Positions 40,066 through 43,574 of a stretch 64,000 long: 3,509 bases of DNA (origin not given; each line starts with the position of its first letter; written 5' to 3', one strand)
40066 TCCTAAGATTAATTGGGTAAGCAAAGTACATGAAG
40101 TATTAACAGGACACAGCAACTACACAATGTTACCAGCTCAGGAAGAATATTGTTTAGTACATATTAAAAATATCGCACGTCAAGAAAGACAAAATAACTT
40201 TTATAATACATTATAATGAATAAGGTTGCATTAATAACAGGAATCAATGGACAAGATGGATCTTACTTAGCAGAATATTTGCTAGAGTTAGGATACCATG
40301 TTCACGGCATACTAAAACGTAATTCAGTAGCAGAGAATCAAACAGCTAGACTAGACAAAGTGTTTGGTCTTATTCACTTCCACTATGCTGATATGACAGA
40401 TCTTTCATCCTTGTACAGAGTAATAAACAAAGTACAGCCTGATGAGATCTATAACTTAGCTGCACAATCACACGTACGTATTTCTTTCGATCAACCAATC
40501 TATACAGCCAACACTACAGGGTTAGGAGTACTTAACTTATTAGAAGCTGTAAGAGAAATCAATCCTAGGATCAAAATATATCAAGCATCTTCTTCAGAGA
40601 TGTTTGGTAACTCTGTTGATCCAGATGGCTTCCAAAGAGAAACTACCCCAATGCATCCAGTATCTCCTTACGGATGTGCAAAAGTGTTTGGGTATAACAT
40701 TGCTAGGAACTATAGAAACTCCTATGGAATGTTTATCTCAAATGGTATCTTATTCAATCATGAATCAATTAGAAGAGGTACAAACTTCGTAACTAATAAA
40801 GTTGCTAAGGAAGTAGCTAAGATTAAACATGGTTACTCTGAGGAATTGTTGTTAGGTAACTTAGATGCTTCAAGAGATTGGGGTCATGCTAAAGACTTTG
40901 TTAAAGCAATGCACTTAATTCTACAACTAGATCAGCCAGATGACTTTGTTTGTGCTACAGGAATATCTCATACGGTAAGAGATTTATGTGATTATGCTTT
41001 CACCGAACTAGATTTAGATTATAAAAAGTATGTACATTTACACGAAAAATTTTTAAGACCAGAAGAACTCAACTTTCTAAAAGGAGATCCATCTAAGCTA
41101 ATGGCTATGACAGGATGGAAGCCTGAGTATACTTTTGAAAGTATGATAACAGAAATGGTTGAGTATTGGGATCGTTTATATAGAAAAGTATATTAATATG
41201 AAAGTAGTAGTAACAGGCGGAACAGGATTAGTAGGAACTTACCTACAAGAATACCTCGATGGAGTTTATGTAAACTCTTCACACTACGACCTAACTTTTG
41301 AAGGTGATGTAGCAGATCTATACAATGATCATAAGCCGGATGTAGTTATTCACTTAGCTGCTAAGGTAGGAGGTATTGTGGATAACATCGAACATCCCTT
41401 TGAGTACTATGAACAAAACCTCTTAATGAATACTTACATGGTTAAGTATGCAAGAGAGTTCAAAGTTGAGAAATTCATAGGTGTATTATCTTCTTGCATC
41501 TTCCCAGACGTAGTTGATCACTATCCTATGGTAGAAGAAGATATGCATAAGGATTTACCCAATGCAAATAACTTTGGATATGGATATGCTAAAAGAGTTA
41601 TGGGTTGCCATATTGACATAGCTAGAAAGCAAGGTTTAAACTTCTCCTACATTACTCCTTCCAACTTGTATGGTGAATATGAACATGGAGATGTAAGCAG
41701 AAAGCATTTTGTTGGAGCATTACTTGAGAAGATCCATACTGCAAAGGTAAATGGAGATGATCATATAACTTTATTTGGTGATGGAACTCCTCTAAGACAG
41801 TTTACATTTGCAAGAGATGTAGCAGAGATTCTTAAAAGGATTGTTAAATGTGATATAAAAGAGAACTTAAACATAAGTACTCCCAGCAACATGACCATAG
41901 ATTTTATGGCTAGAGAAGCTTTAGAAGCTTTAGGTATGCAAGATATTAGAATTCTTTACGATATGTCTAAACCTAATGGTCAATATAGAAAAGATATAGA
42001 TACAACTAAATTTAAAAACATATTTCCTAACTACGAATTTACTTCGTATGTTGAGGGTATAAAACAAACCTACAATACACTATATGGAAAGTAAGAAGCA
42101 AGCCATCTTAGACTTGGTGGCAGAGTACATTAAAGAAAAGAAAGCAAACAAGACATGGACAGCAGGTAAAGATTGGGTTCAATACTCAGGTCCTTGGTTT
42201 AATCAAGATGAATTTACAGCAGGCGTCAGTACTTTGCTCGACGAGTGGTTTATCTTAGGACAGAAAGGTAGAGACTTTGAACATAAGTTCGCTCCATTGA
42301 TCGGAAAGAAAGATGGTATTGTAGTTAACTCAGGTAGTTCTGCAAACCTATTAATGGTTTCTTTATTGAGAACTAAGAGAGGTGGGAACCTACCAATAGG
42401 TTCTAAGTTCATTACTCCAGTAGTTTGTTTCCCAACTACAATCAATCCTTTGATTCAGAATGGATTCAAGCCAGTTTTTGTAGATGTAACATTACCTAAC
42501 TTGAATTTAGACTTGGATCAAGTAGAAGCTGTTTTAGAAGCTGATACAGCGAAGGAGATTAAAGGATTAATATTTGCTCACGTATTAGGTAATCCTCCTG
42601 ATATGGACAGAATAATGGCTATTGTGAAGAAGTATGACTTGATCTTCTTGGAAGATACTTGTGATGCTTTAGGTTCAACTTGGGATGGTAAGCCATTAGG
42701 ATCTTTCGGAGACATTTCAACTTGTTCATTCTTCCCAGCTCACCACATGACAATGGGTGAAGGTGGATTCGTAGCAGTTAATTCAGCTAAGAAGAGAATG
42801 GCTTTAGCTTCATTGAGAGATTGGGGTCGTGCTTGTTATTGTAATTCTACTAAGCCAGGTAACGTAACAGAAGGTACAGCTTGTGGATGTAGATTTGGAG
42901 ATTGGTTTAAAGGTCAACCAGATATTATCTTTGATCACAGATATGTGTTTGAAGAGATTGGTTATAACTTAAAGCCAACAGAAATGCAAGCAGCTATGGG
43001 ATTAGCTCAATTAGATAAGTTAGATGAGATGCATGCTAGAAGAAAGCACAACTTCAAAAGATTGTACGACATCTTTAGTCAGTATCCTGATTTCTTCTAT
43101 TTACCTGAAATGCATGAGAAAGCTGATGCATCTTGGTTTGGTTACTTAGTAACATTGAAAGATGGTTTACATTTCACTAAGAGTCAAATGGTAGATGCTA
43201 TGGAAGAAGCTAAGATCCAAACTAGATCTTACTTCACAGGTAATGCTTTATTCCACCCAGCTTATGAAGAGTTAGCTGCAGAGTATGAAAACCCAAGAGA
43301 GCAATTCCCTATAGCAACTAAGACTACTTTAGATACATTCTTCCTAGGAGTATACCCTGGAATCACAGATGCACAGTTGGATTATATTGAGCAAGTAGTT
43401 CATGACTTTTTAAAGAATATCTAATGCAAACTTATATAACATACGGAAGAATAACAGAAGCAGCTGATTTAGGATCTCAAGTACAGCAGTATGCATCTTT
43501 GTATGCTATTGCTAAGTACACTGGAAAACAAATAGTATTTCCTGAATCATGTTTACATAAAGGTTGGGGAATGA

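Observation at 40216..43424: GDP-colitose-type pathway: GMD, Fcl/ColC-like synthase, and a ColD-like dehydratase with His replacing the catalytic Lys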

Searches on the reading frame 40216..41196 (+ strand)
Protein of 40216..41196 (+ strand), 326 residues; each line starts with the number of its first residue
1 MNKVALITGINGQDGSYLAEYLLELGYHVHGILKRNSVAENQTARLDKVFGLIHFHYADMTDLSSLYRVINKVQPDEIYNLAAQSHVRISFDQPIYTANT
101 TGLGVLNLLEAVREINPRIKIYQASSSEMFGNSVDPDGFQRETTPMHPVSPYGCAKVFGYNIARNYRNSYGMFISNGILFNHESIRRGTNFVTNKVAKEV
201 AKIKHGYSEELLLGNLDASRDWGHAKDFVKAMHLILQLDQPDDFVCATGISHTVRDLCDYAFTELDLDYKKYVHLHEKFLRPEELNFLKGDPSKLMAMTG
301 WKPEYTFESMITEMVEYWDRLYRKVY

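Call 3: search_protein_families(library=pfam, proteins=[window:40216-41196:+])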
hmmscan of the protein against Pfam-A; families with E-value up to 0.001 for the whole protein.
window:40216-41196:+ (326 aa): 3 families
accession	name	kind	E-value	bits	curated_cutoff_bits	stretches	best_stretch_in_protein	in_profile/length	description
PF16363.11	GDP_Man_Dehyd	-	2e-117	392.8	27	1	6-314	1-332/332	GDP-mannose 4,6 dehydratase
PF01370.27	Epimerase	-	1.4e-63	215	20.9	1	5-246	1-239/240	NAD dependent epimerase/dehydratase family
PF04321.23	RmlD_sub_bind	-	2.1e-08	34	27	1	6-193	4-161/287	RmlD substrate binding domain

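Call 4: search_protein_families(library=ncbifam, proteins=[window:40216-41196:+])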
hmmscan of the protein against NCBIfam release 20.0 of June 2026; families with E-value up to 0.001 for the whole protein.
window:40216-41196:+ (326 aa): 14 families
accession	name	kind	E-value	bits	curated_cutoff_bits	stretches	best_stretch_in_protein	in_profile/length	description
TIGR01472.1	gmd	equivalog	1.6e-118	395.8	415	1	3-317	1-337/342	GDP-mannose 4,6-dehydratase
TIGR01181.1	dTDP_gluc_dehyt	equivalog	8.3e-31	107.2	365.1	1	6-318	3-311/321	dTDP-glucose 4,6-dehydratase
TIGR02622.1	CDP_4_6_dhtase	equivalog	7.4e-27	94.4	278.45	1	2-323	4-335/352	CDP-glucose 4,6-dehydratase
TIGR04180.1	EDH_00030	hypoth_equivalog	4.5e-24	85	475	1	6-305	2-296/297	NAD-dependent 4,6-dehydratase LegB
NF007582.0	PRK10217.1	equivalog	1.4e-17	63.8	698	1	5-317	4-330/355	dTDP-glucose 4,6-dehydratase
TIGR01179.1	galE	equivalog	8.2e-17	61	262.3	1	6-169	3-162/332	UDP-glucose 4-epimerase GalE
NF007490.0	PRK10084.1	subfamily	8e-15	54.7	649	1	54-318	53-334/361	dTDP-glucose 4,6-dehydratase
NF041015.1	UDPsulfquin_syn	equivalog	1.5e-08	34.1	575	1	42-125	56-143/384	UDP-sulfoquinovose synthase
NF043036.1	ErythonDh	equivalog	5.4e-07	29.1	325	1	6-166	4-163/321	D-erythronate dehydrogenase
NF011728.1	PRK15181.1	equivalog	1e-06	28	760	1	3-190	16-203/348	Vi polysaccharide biosynthesis UDP-N-acetylglucosaminuronic acid C-4 epimerase TviC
NF052578.1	StrlDmthSdmBMthl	equivalog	6.5e-06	26.1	600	1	5-259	3-239/328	sterol demethylase protein SdmB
NF007956.0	PRK10675.1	subfamily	1.5e-05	24.3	394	1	5-165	3-162/338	UDP-glucose 4-epimerase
TIGR01214.1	rmlD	equivalog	1.9e-05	23.9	224.05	1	6-196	3-164/285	dTDP-4-dehydrorhamnose reductase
TIGR03466.1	HpnA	hypoth_equivalog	3.1e-05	23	367.65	1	4-147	2-133/327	hopanoid-associated sugar epimerase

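Call 13: search_solved_structures(query=window:40216-41196:+, show_alignments=1)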
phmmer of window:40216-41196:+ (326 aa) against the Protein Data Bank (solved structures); distinct sequences matched with E-value up to 0.001: 79 (the best 60 are shown).
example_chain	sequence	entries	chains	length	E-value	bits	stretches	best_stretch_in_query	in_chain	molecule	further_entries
1n7g_A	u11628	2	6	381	3.8e-97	328.9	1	2-316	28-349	GDP-D-mannose-4,6-dehydratase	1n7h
1rpn_A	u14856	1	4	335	7.9e-96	324.5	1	1-317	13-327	GDP-mannose 4,6-dehydratase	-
5uzh_A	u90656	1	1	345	4.1e-94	318.9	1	3-263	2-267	NafoA.00085.b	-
6gpj_A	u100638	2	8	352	2.5e-93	316.3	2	1-264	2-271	GDP-mannose 4,6 dehydratase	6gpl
1t2a_A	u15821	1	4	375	3.4e-93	315.9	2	1-264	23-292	GDP-mannose 4,6 dehydratase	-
5in4_A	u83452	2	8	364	6.1e-93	315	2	3-264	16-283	GDP-mannose 4,6 dehydratase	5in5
6gpk_A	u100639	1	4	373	8.6e-93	314.6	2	1-264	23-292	GDP-mannose 4,6 dehydratase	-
6q94_B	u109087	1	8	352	9.2e-93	314.5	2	1-264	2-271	GDP-mannose 4,6 dehydratase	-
1db3_A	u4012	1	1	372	4e-92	312.4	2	3-267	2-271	GDP-MANNOSE 4,6-DEHYDRATASE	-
7kf3_A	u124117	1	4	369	2.8e-89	303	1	1-268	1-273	GDP-mannose 4,6-dehydratase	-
2z1m_A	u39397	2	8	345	8.2e-88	298.2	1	3-316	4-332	GDP-D-mannose dehydratase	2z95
2pk3_A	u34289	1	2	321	7.7e-38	134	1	5-317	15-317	GDP-6-deoxy-D-lyxo-4-hexulose reductase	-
7us5_A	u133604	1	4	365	4.6e-36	128.2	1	1-320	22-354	GDP-D-GLYCERO-D-MANNO-HEPTOSE 4,6-DEHYDRATASE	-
6x3b_A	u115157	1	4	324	9.3e-19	71.3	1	74-323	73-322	GDP-6-deoxy-D-mannose reductase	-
1wvg_A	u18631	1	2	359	1.7e-18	70.4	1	3-317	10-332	CDP-glucose 4,6-dehydratase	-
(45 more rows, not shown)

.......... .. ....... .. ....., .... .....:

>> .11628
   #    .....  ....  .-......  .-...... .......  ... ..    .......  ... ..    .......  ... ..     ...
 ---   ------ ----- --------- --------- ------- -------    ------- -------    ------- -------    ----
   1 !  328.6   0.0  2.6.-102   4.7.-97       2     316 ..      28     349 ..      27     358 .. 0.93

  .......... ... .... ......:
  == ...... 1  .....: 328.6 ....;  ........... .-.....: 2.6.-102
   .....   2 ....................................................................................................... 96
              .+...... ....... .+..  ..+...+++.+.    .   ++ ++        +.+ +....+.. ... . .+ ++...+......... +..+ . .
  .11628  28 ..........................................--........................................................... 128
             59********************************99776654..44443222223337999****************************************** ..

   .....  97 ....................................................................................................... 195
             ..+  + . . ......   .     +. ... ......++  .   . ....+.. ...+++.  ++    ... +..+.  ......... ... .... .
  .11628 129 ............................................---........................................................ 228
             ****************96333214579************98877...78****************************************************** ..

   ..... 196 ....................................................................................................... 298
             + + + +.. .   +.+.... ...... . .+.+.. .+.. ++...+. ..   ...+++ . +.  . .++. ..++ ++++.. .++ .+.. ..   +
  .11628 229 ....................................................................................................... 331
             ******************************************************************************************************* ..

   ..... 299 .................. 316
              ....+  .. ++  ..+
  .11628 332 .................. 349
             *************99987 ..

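Call 40: find_related_loci(query=window:40216-41196:+, collection=viral_contigs, flank=10000)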
Query window:40216-41196:+ (326 aa) in viral_contigs; peptide patterns used: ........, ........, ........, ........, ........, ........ (x = any residue, [..] = any of these).
599 stretches matched a pattern (row limit reached: there are more); 593 encode a relative of the query (tblastn E <= 1e-3); the best 80 are kept; 80 distinct loci.
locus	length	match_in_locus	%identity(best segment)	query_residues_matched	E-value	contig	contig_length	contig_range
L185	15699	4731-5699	83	1-323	0e+0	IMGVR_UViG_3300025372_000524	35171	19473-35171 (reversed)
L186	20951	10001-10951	77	2-318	6e-170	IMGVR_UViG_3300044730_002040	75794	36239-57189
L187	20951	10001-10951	77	2-318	6e-170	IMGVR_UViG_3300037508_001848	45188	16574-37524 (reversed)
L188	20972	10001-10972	75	1-324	9e-168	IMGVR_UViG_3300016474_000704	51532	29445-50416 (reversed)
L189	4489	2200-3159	76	3-322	7e-172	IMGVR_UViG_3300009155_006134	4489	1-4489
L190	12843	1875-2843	74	1-323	2e-166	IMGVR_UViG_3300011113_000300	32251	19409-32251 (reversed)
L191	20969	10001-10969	73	3-323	2e-165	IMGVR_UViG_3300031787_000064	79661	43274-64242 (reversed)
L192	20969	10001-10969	73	3-323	2e-165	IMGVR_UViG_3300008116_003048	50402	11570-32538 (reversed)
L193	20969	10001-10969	73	3-323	2e-165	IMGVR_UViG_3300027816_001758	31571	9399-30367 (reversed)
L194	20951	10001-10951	74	2-318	9e-165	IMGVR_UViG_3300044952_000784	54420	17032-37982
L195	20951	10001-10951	74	2-318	9e-165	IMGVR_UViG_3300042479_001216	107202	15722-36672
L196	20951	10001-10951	74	2-318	9e-165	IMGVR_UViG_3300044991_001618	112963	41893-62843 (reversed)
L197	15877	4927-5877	74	2-318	9e-165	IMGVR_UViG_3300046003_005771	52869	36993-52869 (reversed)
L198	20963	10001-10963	75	3-323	1e-164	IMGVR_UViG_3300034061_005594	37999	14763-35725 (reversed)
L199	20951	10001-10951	74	2-318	9e-165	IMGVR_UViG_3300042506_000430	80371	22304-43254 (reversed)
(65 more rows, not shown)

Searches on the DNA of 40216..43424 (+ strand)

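Call 6: search_dna_similar(query=window:40216-43424:+, collection=phages, mode=near, max_rows=20)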
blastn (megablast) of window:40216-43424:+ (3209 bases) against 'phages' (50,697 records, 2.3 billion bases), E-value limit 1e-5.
No match.

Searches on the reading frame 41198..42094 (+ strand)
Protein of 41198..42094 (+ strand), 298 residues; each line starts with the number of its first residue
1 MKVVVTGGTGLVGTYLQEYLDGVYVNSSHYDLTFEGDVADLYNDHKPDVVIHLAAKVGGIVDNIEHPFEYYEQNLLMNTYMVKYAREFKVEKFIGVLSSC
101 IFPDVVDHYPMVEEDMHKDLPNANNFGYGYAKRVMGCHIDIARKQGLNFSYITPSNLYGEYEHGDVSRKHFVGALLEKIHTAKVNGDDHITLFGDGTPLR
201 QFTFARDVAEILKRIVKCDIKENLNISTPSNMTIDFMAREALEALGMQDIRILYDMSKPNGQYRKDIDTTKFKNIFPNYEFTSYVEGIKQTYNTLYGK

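Call 3: search_protein_families(library=pfam, proteins=[window:41198-42094:+])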
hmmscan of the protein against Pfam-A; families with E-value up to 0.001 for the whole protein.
window:41198-42094:+ (298 aa): 4 families
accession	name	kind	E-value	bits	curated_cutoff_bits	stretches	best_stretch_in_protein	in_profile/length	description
PF01370.27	Epimerase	-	3.1e-39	135.3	20.9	1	3-225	1-238/240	NAD dependent epimerase/dehydratase family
PF16363.11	GDP_Man_Dehyd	-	8.3e-17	62.1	27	1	29-248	58-269/332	GDP-mannose 4,6 dehydratase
PF04321.23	RmlD_sub_bind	-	3.3e-07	30.1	27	1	1-179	1-167/287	RmlD substrate binding domain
PF07993.18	NAD_binding_4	-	0.00026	20.7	20.1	0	47-175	89-225/258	Male sterility protein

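Call 4: search_protein_families(library=ncbifam, proteins=[window:41198-42094:+])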
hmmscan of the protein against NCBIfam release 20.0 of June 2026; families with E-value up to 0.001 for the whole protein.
window:41198-42094:+ (298 aa): 9 families
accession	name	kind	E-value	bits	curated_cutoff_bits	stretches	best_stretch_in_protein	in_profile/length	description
NF047922.1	GDPFucSynFcl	equivalog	1.6e-45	155.9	500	1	2-294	4-300/308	GDP-L-fucose synthase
TIGR01179.1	galE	equivalog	1.3e-12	47.2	262.3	1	31-209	55-235/332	UDP-glucose 4-epimerase GalE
TIGR01181.1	dTDP_gluc_dehyt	equivalog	1.9e-12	46.9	365.1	1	30-291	57-307/321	dTDP-glucose 4,6-dehydratase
TIGR04180.1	EDH_00030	hypoth_equivalog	2.6e-07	30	475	1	46-256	70-266/297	NAD-dependent 4,6-dehydratase LegB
TIGR01214.1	rmlD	equivalog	6e-06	25.6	224.05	1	2-178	1-166/285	dTDP-4-dehydrorhamnose reductase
NF007956.0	PRK10675.1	subfamily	1.5e-05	24.3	394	1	35-208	62-233/338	UDP-glucose 4-epimerase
NF007490.0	PRK10084.1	subfamily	3.9e-05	22.8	649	0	29-88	56-114/361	dTDP-glucose 4,6-dehydratase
TIGR02622.1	CDP_4_6_dhtase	equivalog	0.00056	19.1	278.45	0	31-94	62-125/352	CDP-glucose 4,6-dehydratase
NF007582.0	PRK10217.1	equivalog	0.0008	18.6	698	0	31-90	59-117/355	dTDP-glucose 4,6-dehydratase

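Call 12: search_solved_structures(query=window:41198-42094:+, show_alignments=2)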
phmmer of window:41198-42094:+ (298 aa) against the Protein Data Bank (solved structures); distinct sequences matched with E-value up to 0.001: 53.
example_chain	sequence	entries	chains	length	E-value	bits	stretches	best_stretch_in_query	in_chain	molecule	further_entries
4b8w_A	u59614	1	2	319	2.4e-45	158.6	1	1-291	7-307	GDP-L-FUCOSE SYNTHASE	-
4b8z_A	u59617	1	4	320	2.4e-45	158.6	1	1-291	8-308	GDP-L-FUCOSE SYNTHASE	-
4e5y_A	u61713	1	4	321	2.4e-45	158.6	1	1-291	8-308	GDP-L-fucose synthase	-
4bkp_A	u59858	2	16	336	2.9e-45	158.3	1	1-291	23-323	GDP-L-FUCOSE SYNTHASE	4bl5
6aqy_A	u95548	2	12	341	2.3e-41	145.5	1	3-292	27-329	gdp-l-fucose synthetase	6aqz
8du0_A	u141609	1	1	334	9.5e-35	123.8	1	2-274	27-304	GDP-L-fucose synthase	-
7ll6_A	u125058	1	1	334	1e-34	123.7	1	2-274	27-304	GDP-L-fucose synthase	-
1bsv_A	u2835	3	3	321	4.7e-29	105.1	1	3-293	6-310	PROTEIN (GDP-FUCOSE SYNTHETASE) | GDP-FUCOSE SYNTHETASE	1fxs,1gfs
1bws_A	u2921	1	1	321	4.7e-29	105.1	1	3-293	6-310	PROTEIN (GDP-4-KETO-6-DEOXY-D-MANNOSE EPIMERASE/REDUCTASE)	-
1e7s_A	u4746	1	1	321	6.1e-29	104.7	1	3-293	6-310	GDP-FUCOSE SYNTHETASE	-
1e6u_A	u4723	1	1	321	9.5e-29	104.1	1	3-293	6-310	GDP-FUCOSE SYNTHETASE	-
1e7q_A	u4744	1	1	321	1.3e-28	103.6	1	3-293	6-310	GDP-FUCOSE SYNTHETASE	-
1e7r_A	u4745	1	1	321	8.1e-28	101.1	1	3-293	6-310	GDP-FUCOSE SYNTHETASE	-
7anh_A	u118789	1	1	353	5.8e-25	91.7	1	2-186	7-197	GDP-L-fucose synthase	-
8ewu_A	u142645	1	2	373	3.9e-20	75.8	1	2-223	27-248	GDP-L-fucose synthase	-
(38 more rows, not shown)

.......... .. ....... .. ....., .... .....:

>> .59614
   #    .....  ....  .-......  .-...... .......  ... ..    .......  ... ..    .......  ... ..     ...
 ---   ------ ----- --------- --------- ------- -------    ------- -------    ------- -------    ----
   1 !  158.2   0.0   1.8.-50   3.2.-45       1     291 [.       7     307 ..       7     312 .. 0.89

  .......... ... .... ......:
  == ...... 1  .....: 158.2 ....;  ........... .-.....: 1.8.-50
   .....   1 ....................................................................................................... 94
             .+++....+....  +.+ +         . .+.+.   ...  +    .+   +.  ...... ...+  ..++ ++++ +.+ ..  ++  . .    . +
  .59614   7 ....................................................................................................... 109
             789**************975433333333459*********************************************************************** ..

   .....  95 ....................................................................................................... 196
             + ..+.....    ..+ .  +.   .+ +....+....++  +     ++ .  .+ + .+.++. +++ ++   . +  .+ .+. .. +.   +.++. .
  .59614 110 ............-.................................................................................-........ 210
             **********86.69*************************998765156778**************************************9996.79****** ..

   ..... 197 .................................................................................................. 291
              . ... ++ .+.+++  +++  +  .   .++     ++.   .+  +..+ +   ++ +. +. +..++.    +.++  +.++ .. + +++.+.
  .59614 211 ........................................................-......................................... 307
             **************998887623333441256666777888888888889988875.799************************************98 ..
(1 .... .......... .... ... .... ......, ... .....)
